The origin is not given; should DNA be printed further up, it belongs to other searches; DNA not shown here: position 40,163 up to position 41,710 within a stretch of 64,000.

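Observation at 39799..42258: Operon of SAM-methyltransferase, fused HgcAB-like corrinoid/ferredoxin membrane protein and YgbA-like Cys-rich protein: candidate cobalamin-dependent methyl-transfer system of unknown substrate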

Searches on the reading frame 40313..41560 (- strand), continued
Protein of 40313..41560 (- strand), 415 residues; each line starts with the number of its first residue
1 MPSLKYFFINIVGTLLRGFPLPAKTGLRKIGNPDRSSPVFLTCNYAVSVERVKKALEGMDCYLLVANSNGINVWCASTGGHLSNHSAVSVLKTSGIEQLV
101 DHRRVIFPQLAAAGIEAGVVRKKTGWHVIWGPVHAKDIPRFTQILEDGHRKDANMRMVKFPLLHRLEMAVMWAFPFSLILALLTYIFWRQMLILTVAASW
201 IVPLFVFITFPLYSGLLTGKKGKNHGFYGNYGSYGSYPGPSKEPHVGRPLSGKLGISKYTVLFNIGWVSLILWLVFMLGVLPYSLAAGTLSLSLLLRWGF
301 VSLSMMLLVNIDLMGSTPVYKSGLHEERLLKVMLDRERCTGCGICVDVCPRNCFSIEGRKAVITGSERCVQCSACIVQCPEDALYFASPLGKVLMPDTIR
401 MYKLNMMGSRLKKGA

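Call 41: search_protein_families(library=ncbifam, proteins=[P0284, P0292, P0302, P0308, P0312, P0327, P0383, P0299, P0315, P0345], max_evalue=1e-8)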
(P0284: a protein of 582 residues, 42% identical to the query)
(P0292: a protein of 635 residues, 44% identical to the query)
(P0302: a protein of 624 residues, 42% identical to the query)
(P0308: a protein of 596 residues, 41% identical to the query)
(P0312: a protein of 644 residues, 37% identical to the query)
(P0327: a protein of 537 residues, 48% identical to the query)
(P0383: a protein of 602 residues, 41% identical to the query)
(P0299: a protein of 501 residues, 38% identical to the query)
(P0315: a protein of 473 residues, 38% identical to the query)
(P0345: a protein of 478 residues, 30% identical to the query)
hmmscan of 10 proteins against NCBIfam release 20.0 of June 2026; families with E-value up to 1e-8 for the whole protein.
P0284 (582 aa): 27 families (the best 25 are shown)
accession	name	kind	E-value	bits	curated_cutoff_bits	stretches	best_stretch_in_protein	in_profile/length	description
NF043039.1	HgcAB_like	equivalog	4.1e-108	362.1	285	1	234-580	2-350/350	HgcAB-like fusion protein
NF043040.1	corrin_prot_MT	hypoth_equivalog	4.3e-79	264.9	180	1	1-211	5-216/216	corrinoid protein-associated methyltransferase CpaM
NF040863.1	HgcA_corrinoid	equivalog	9.2e-47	159.8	275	1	244-494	26-290/325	mercury methylation corrinoid protein HgcA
TIGR01934.1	MenG_MenH_UbiE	subfamily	2.4e-24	85.9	158.35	1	9-155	10-154/223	ubiquinone/menaquinone biosynthesis methyltransferase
NF052510.1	methyltran_MpqE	exception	1.7e-21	76.7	335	1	9-188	17-198/234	methyl-plastoquinone biosynthesis methyltransferase MpqE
NF003195.0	PRK04165.1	equivalog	3.8e-21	75.5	306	1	251-374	327-448/450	acetyl-CoA decarbonylase/synthase complex subunit gamma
NF001244.0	PRK00216.1-5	equivalog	7.2e-21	74.6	216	1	9-152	19-163/236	bifunctional demethylmenaquinone methyltransferase/2-methoxy-6-polyprenyl-1,4-benzoquinol methylase UbiE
NF001242.0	PRK00216.1-3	equivalog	9.3e-16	58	351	1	8-142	38-175/258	bifunctional demethylmenaquinone methyltransferase/2-methoxy-6-polyprenyl-1,4-benzoquinol methylase UbiE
NF001241.0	PRK00216.1-2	equivalog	2e-14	53.8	327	1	9-150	22-155/231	demethylmenaquinone methyltransferase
NF041537.1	ArsM_AhpD_UU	exception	8.2e-14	51.1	510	1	35-147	74-185/345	arsenite methyltransferase/AhpD domain selenoprotein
TIGR01983.1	UbiG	equivalog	9.7e-14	51.2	102.95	1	30-143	42-152/228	bifunctional 2-polyprenyl-6-hydroxyphenol methylase/3-demethylubiquinol 3-O-methyltransferase UbiG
NF001240.0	PRK00216.1-1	equivalog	1.8e-13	50.2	378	1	8-148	33-174/251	bifunctional demethylmenaquinone methyltransferase/2-methoxy-6-polyprenyl-1,4-benzoquinol methylase UbiE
NF045649.1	2X_seleno_MduS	exception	6.4e-13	48.4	380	1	39-141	43-146/338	methyltransferase domain-containing selenoprotein MduS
NF041820.1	daptide_MTase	equivalog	7.2e-13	48.6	175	1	38-143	37-143/243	daptide-type RiPP biosynthesis methyltransferase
NF045667.1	MTase_DVU1556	equivalog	7.9e-13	48.3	155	1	36-148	21-125/213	DVU_1556 family methyltransferase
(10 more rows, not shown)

P0292 (635 aa): 22 families
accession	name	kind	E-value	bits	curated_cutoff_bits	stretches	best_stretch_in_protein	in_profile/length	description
NF043039.1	HgcAB_like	equivalog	7.5e-98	328.3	285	1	284-613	3-349/350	HgcAB-like fusion protein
NF043040.1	corrin_prot_MT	hypoth_equivalog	1.1e-64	217.8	180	1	5-178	3-178/216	corrinoid protein-associated methyltransferase CpaM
NF040863.1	HgcA_corrinoid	equivalog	1.8e-49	168.6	275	1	297-497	30-243/325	mercury methylation corrinoid protein HgcA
NF003195.0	PRK04165.1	equivalog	4.3e-22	78.6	306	1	294-418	321-445/450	acetyl-CoA decarbonylase/synthase complex subunit gamma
TIGR02021.1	BchM-ChlM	equivalog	3.1e-13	49.7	158.9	1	40-117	52-125/218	magnesium protoporphyrin IX methyltransferase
NF045667.1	MTase_DVU1556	equivalog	4.1e-13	49.3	155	1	40-152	20-124/213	DVU_1556 family methyltransferase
NF041820.1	daptide_MTase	equivalog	4.9e-12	45.8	175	1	42-147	37-142/243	daptide-type RiPP biosynthesis methyltransferase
TIGR01934.1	MenG_MenH_UbiE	subfamily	7e-12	45.1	158.35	1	8-154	3-148/223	ubiquinone/menaquinone biosynthesis methyltransferase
NF001241.0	PRK00216.1-2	equivalog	1.4e-11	44.5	327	1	8-154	15-154/231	demethylmenaquinone methyltransferase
NF045649.1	2X_seleno_MduS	exception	4.2e-11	42.4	380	1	45-146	44-146/338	methyltransferase domain-containing selenoprotein MduS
NF045882.1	PLipidMtase_Leg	equivalog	7.8e-11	42.1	390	1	34-154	34-150/207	phospholipid N-methyltransferase PmtA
NF001244.0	PRK00216.1-5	equivalog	9.7e-11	41.4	216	1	8-153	12-159/236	bifunctional demethylmenaquinone methyltransferase/2-methoxy-6-polyprenyl-1,4-benzoquinol methylase UbiE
NF052510.1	methyltran_MpqE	exception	1.2e-10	41.2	335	1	7-153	9-157/234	methyl-plastoquinone biosynthesis methyltransferase MpqE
NF041537.1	ArsM_AhpD_UU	exception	1.7e-10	40.3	510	1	38-152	72-185/345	arsenite methyltransferase/AhpD domain selenoprotein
TIGR01983.1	UbiG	equivalog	1.8e-10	40.5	102.95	1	42-147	49-151/228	bifunctional 2-polyprenyl-6-hydroxyphenol methylase/3-demethylubiquinol 3-O-methyltransferase UbiG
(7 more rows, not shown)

P0302 (624 aa): 19 families
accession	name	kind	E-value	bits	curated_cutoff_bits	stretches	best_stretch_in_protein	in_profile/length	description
NF043039.1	HgcAB_like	equivalog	1.3e-98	330.8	285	1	282-609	4-349/350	HgcAB-like fusion protein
NF043040.1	corrin_prot_MT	hypoth_equivalog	2.4e-62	210.2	180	1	3-177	2-179/216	corrinoid protein-associated methyltransferase CpaM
NF040863.1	HgcA_corrinoid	equivalog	1.1e-45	156.2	275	1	292-489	28-239/325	mercury methylation corrinoid protein HgcA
NF003195.0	PRK04165.1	equivalog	3e-21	75.8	306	1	291-417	321-447/450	acetyl-CoA decarbonylase/synthase complex subunit gamma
NF045667.1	MTase_DVU1556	equivalog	1.6e-13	50.6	155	1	26-147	6-121/213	DVU_1556 family methyltransferase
TIGR01934.1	MenG_MenH_UbiE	subfamily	1.7e-13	50.4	158.35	1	6-176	2-170/223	ubiquinone/menaquinone biosynthesis methyltransferase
NF001243.0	PRK00216.1-4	equivalog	1.8e-13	50.4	235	1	7-166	11-172/237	demethylmenaquinone methyltransferase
TIGR02752.1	MenG_heptapren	equivalog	2.9e-13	49.9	419.85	1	7-174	9-176/231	demethylmenaquinone methyltransferase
NF041537.1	ArsM_AhpD_UU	exception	6.1e-12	45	510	1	39-154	73-189/345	arsenite methyltransferase/AhpD domain selenoprotein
NF001244.0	PRK00216.1-5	equivalog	6.7e-12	45.2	216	1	7-176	12-182/236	bifunctional demethylmenaquinone methyltransferase/2-methoxy-6-polyprenyl-1,4-benzoquinol methylase UbiE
TIGR01983.1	UbiG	equivalog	8.9e-12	44.8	102.95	1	28-146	30-152/228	bifunctional 2-polyprenyl-6-hydroxyphenol methylase/3-demethylubiquinol 3-O-methyltransferase UbiG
NF040864.1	HgcB_ferredoxin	equivalog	4e-11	42.6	99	1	557-619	9-71/93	mercury methylation ferredoxin HgcB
NF047649.1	MTase_UXPK_star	exception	2.6e-10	39.8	460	1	40-149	75-185/283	methyltransferase/UXPK-star double selenoprotein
NF053839.1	CPFASynBruc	equivalog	3.2e-10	39.5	600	1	30-145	162-276/410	cyclopropane fatty acid synthase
NF041536.1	ArsM_DUF2284_UU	exception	4.8e-10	38.4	575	1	40-166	74-201/459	arsenite methyltransferase/DUF2284 domain selenoprotein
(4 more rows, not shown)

P0308 (596 aa): 37 families (the best 25 are shown)
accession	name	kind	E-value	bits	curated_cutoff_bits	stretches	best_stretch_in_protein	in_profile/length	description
NF043039.1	HgcAB_like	equivalog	3.1e-96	323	285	1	243-581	4-350/350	HgcAB-like fusion protein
NF043040.1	corrin_prot_MT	hypoth_equivalog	7.5e-76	254.3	180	1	3-216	1-214/216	corrinoid protein-associated methyltransferase CpaM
NF040863.1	HgcA_corrinoid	equivalog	2.2e-46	158.5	275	1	254-468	29-257/325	mercury methylation corrinoid protein HgcA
TIGR01934.1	MenG_MenH_UbiE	subfamily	6.1e-21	74.8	158.35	1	8-158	3-150/223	ubiquinone/menaquinone biosynthesis methyltransferase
NF003195.0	PRK04165.1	equivalog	6.8e-21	74.7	306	1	252-376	321-445/450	acetyl-CoA decarbonylase/synthase complex subunit gamma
NF001244.0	PRK00216.1-5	equivalog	1.3e-18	67.1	216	1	9-164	13-168/236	bifunctional demethylmenaquinone methyltransferase/2-methoxy-6-polyprenyl-1,4-benzoquinol methylase UbiE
NF045667.1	MTase_DVU1556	equivalog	2.5e-16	59.8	155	1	41-150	20-120/213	DVU_1556 family methyltransferase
NF001243.0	PRK00216.1-4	equivalog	1.2e-15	57.5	235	1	8-160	11-161/237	demethylmenaquinone methyltransferase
NF041537.1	ArsM_AhpD_UU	exception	2e-15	56.4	510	1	41-151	74-182/345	arsenite methyltransferase/AhpD domain selenoprotein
TIGR01983.1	UbiG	equivalog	2.9e-15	56.2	102.95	1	44-150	50-152/228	bifunctional 2-polyprenyl-6-hydroxyphenol methylase/3-demethylubiquinol 3-O-methyltransferase UbiG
TIGR02021.1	BchM-ChlM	equivalog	3.3e-15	56.1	158.9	1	40-116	48-128/218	magnesium protoporphyrin IX methyltransferase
NF001241.0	PRK00216.1-2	equivalog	1.2e-14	54.6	327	1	9-156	16-154/231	demethylmenaquinone methyltransferase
TIGR02752.1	MenG_heptapren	equivalog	6.2e-14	52.1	419.85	1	8-159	9-158/231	demethylmenaquinone methyltransferase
NF047649.1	MTase_UXPK_star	exception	1.2e-13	50.7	460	1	41-150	75-182/283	methyltransferase/UXPK-star double selenoprotein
NF040864.1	HgcB_ferredoxin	equivalog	1.3e-13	50.6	99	1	521-583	4-64/93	mercury methylation ferredoxin HgcB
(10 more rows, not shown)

P0312 (644 aa): 21 families
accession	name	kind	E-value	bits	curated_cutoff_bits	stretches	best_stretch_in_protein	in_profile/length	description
NF043039.1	HgcAB_like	equivalog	2.4e-105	353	285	1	252-625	2-349/350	HgcAB-like fusion protein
NF043040.1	corrin_prot_MT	hypoth_equivalog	4.3e-73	245.3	180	1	2-224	1-216/216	corrinoid protein-associated methyltransferase CpaM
NF040863.1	HgcA_corrinoid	equivalog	5.4e-41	140.8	275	1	266-435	30-193/325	mercury methylation corrinoid protein HgcA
NF003195.0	PRK04165.1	equivalog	2e-22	79.7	306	1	263-389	321-445/450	acetyl-CoA decarbonylase/synthase complex subunit gamma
NF041537.1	ArsM_AhpD_UU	exception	2.5e-15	56.1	510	1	41-166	75-191/345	arsenite methyltransferase/AhpD domain selenoprotein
TIGR01934.1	MenG_MenH_UbiE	subfamily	5.1e-15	55.4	158.35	1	14-165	10-151/223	ubiquinone/menaquinone biosynthesis methyltransferase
NF045667.1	MTase_DVU1556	equivalog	7.1e-15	55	155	1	29-210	9-166/213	DVU_1556 family methyltransferase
NF001241.0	PRK00216.1-2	equivalog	3e-12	46.7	327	1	13-161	21-153/231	demethylmenaquinone methyltransferase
NF041536.1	ArsM_DUF2284_UU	exception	5.7e-12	44.7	575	1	41-172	75-197/459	arsenite methyltransferase/DUF2284 domain selenoprotein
NF001244.0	PRK00216.1-5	equivalog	1.1e-11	44.5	216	1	14-166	19-164/236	bifunctional demethylmenaquinone methyltransferase/2-methoxy-6-polyprenyl-1,4-benzoquinol methylase UbiE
NF047649.1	MTase_UXPK_star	exception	1.1e-11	44.3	460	1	42-159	77-185/283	methyltransferase/UXPK-star double selenoprotein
NF040864.1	HgcB_ferredoxin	equivalog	1.7e-11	43.8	99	1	572-638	10-74/93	mercury methylation ferredoxin HgcB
NF038196.1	ferrodoxin_EFR1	subfamily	2.1e-11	44.3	75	1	546-630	156-234/242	EFR1 family ferrodoxin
NF052510.1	methyltran_MpqE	exception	1.4e-10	41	335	1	14-161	17-157/234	methyl-plastoquinone biosynthesis methyltransferase MpqE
NF006221.0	PRK08348.1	subfamily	8e-10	38.5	124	1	569-630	37-97/136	NADH-plastoquinone oxidoreductase subunit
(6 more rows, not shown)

P0327 (537 aa): 25 families
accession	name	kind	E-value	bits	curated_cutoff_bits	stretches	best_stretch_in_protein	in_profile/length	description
NF043039.1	HgcAB_like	equivalog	2.1e-85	287.4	285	1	243-509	3-282/350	HgcAB-like fusion protein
NF043040.1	corrin_prot_MT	hypoth_equivalog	1.3e-82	276.5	180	1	4-215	3-215/216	corrinoid protein-associated methyltransferase CpaM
NF040863.1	HgcA_corrinoid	equivalog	3.4e-53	180.9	275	1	257-467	29-252/325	mercury methylation corrinoid protein HgcA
NF003195.0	PRK04165.1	equivalog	1e-26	93.9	306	1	257-383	323-448/450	acetyl-CoA decarbonylase/synthase complex subunit gamma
NF047649.1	MTase_UXPK_star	exception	2.4e-16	59.6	460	1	39-158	75-192/283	methyltransferase/UXPK-star double selenoprotein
NF041537.1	ArsM_AhpD_UU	exception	2e-15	56.5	510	1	39-157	74-190/345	arsenite methyltransferase/AhpD domain selenoprotein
NF045667.1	MTase_DVU1556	equivalog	3e-15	56.2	155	1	38-149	17-121/213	DVU_1556 family methyltransferase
NF040703.1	cyclopro_CfaB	exception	1.9e-13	50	650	1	39-126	157-242/393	C17 cyclopropane fatty acid synthase CfaB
TIGR01983.1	UbiG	equivalog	4.1e-13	49.2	102.95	1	42-148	50-152/228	bifunctional 2-polyprenyl-6-hydroxyphenol methylase/3-demethylubiquinol 3-O-methyltransferase UbiG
TIGR01934.1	MenG_MenH_UbiE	subfamily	1.1e-12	47.7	158.35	1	36-154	32-148/223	ubiquinone/menaquinone biosynthesis methyltransferase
NF041536.1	ArsM_DUF2284_UU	exception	2.6e-12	45.8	575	1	39-154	74-187/459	arsenite methyltransferase/DUF2284 domain selenoprotein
NF001244.0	PRK00216.1-5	equivalog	3.6e-12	46.1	216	1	40-154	47-160/236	bifunctional demethylmenaquinone methyltransferase/2-methoxy-6-polyprenyl-1,4-benzoquinol methylase UbiE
NF053839.1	CPFASynBruc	equivalog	5.6e-12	45.3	600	1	39-147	172-276/410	cyclopropane fatty acid synthase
NF045882.1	PLipidMtase_Leg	equivalog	1e-11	45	390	1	41-148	42-144/207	phospholipid N-methyltransferase PmtA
NF052510.1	methyltran_MpqE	exception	1.2e-11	44.5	335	1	39-188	44-193/234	methyl-plastoquinone biosynthesis methyltransferase MpqE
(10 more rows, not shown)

P0383 (602 aa): 7 families
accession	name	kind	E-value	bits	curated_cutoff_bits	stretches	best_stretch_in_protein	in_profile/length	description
NF043039.1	HgcAB_like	equivalog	2.8e-71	241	285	1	312-582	5-289/350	HgcAB-like fusion protein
NF043040.1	corrin_prot_MT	hypoth_equivalog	2.6e-52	177.4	180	1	4-232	3-212/216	corrinoid protein-associated methyltransferase CpaM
NF040863.1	HgcA_corrinoid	equivalog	4.9e-48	163.9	275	1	325-571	30-291/325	mercury methylation corrinoid protein HgcA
NF003195.0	PRK04165.1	equivalog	2.6e-18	66.2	306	1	324-445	323-444/450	acetyl-CoA decarbonylase/synthase complex subunit gamma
TIGR01983.1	UbiG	equivalog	1.1e-10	41.2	102.95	1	43-164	45-152/228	bifunctional 2-polyprenyl-6-hydroxyphenol methylase/3-demethylubiquinol 3-O-methyltransferase UbiG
NF041537.1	ArsM_AhpD_UU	exception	1.6e-10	40.3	510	1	61-167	79-184/345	arsenite methyltransferase/AhpD domain selenoprotein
NF001790.0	PRK00517.3-3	equivalog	6.9e-10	38.7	269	1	57-178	121-239/262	50S ribosomal protein L11 methyltransferase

P0299 (501 aa): 9 families
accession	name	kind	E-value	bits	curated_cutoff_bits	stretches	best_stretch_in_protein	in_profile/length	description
NF043039.1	HgcAB_like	equivalog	3.6e-103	345.8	285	1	148-477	2-350/350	HgcAB-like fusion protein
NF040863.1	HgcA_corrinoid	equivalog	1.8e-44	152.2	275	1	165-372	33-250/325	mercury methylation corrinoid protein HgcA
NF003195.0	PRK04165.1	equivalog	3.2e-15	56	306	1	165-284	327-446/450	acetyl-CoA decarbonylase/synthase complex subunit gamma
NF040864.1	HgcB_ferredoxin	equivalog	8.8e-15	54.3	99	1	425-477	10-62/93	mercury methylation ferredoxin HgcB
TIGR03294.1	FrhG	equivalog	1.5e-12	47.8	245.5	1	406-476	150-220/228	coenzyme F420 hydrogenase subunit gamma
NF038196.1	ferrodoxin_EFR1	subfamily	1.8e-12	47.9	75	1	423-486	179-239/242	EFR1 family ferrodoxin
NF045874.1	Vhu_polyferre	exception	1e-09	37.6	600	1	419-487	117-185/381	F420-non-reducing hydrogenase associated-polyferredoxin VhuB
NF006221.0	PRK08348.1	subfamily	1.4e-09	37.7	124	1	423-481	38-97/136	NADH-plastoquinone oxidoreductase subunit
TIGR01971.1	NuoI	subfamily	8.1e-09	35.1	113.05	1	401-480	14-102/121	NADH-quinone oxidoreductase, chain I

P0315 (473 aa): 4 families
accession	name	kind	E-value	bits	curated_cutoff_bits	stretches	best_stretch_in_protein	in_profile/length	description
NF043039.1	HgcAB_like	equivalog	1.4e-91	307.7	285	1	150-469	3-349/350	HgcAB-like fusion protein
NF040863.1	HgcA_corrinoid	equivalog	1.1e-40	139.8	275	1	161-405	28-292/325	mercury methylation corrinoid protein HgcA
NF003195.0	PRK04165.1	equivalog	6.3e-17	61.6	306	1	165-287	326-448/450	acetyl-CoA decarbonylase/synthase complex subunit gamma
NF040864.1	HgcB_ferredoxin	equivalog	2.8e-11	43.1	99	1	419-470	11-62/93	mercury methylation ferredoxin HgcB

P0345 (478 aa): 5 families
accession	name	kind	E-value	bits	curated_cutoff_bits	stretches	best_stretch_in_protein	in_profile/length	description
NF043039.1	HgcAB_like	equivalog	7.4e-92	308.6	285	1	149-468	2-350/350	HgcAB-like fusion protein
NF040863.1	HgcA_corrinoid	equivalog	9.2e-39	133.5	275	1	165-321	32-196/325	mercury methylation corrinoid protein HgcA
NF003195.0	PRK04165.1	equivalog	5.1e-19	68.5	306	1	165-287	326-448/450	acetyl-CoA decarbonylase/synthase complex subunit gamma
NF040864.1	HgcB_ferredoxin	equivalog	2.7e-15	56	99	1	414-468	8-62/93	mercury methylation ferredoxin HgcB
NF038196.1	ferrodoxin_EFR1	subfamily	9.2e-12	45.5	75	1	409-474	174-236/242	EFR1 family ferrodoxin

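Call 47: search_protein_families(library=ncbifam, proteins=[P0343, P0356, P0364, P0378, P0366, P0351, P0336, P0328, P0307, P0293], max_evalue=1e-25)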
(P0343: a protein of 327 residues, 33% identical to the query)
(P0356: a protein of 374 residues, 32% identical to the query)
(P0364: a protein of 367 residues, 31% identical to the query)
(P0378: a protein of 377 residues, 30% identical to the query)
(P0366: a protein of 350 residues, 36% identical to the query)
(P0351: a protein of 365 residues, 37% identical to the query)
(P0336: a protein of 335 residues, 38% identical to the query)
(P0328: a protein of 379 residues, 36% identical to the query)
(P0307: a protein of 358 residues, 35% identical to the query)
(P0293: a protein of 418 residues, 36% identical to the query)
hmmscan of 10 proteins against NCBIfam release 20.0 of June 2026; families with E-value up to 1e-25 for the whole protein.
P0343 (327 aa): 2 families
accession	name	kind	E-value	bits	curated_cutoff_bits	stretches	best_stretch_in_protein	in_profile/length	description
NF043039.1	HgcAB_like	equivalog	6.8e-81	272.6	285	1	2-316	23-349/350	HgcAB-like fusion protein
NF040863.1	HgcA_corrinoid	equivalog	1.3e-42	146.1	275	1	2-266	37-305/325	mercury methylation corrinoid protein HgcA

P0356 (374 aa): 2 families
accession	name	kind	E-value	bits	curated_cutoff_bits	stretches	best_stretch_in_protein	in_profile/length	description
NF043039.1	HgcAB_like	equivalog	4.7e-91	306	285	1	14-347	2-349/350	HgcAB-like fusion protein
NF040863.1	HgcA_corrinoid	equivalog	3.6e-49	167.7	275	1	26-276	28-291/325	mercury methylation corrinoid protein HgcA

P0364 (367 aa): 2 families
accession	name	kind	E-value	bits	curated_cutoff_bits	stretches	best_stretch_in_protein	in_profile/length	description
NF043039.1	HgcAB_like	equivalog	4.5e-88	296.2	285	1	7-343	3-349/350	HgcAB-like fusion protein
NF040863.1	HgcA_corrinoid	equivalog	5.3e-42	144.1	275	1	21-217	31-235/325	mercury methylation corrinoid protein HgcA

P0378 (377 aa): 2 families
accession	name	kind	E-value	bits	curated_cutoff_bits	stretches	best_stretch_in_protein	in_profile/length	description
NF043039.1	HgcAB_like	equivalog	1.4e-89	301.2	285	1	20-349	6-349/350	HgcAB-like fusion protein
NF040863.1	HgcA_corrinoid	equivalog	5.9e-45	153.8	275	1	31-279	31-292/325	mercury methylation corrinoid protein HgcA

P0366 (350 aa): 2 families
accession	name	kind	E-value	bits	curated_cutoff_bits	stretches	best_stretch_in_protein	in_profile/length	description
NF043039.1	HgcAB_like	equivalog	6.3e-74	249.6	285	1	14-336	3-349/350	HgcAB-like fusion protein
NF040863.1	HgcA_corrinoid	equivalog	4.2e-38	131.3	275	1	28-174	31-175/325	mercury methylation corrinoid protein HgcA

P0351 (365 aa): 2 families
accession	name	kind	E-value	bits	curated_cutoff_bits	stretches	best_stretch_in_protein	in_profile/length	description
NF043039.1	HgcAB_like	equivalog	1.1e-97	327.7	285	1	9-337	3-349/350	HgcAB-like fusion protein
NF040863.1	HgcA_corrinoid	equivalog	1.7e-44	152.3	275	1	19-163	27-171/325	mercury methylation corrinoid protein HgcA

P0336 (335 aa): 2 families
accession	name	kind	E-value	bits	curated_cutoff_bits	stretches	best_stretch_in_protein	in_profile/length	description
NF043039.1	HgcAB_like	equivalog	3.9e-67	227.3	285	1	10-202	6-197/350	HgcAB-like fusion protein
NF040863.1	HgcA_corrinoid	equivalog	8.4e-38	130.3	275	1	21-177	31-187/325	mercury methylation corrinoid protein HgcA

P0328 (379 aa): 2 families
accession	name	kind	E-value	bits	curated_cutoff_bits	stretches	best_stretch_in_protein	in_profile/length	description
NF043039.1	HgcAB_like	equivalog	1.6e-93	314.1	285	1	21-354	4-349/350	HgcAB-like fusion protein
NF040863.1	HgcA_corrinoid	equivalog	4.4e-48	164.1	275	1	34-221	31-218/325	mercury methylation corrinoid protein HgcA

P0307 (358 aa): 2 families
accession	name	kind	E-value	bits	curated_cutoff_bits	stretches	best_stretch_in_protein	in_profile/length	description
NF043039.1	HgcAB_like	equivalog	4e-103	345.7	285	1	12-354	3-350/350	HgcAB-like fusion protein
NF040863.1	HgcA_corrinoid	equivalog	4.5e-49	167.4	275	1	20-242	25-256/325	mercury methylation corrinoid protein HgcA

P0293 (418 aa): 2 families
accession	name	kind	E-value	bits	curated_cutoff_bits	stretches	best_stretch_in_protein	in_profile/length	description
NF043039.1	HgcAB_like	equivalog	9.5e-105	351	285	1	9-344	2-349/350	HgcAB-like fusion protein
NF040863.1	HgcA_corrinoid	equivalog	1.6e-43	149.1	275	1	26-169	33-174/325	mercury methylation corrinoid protein HgcA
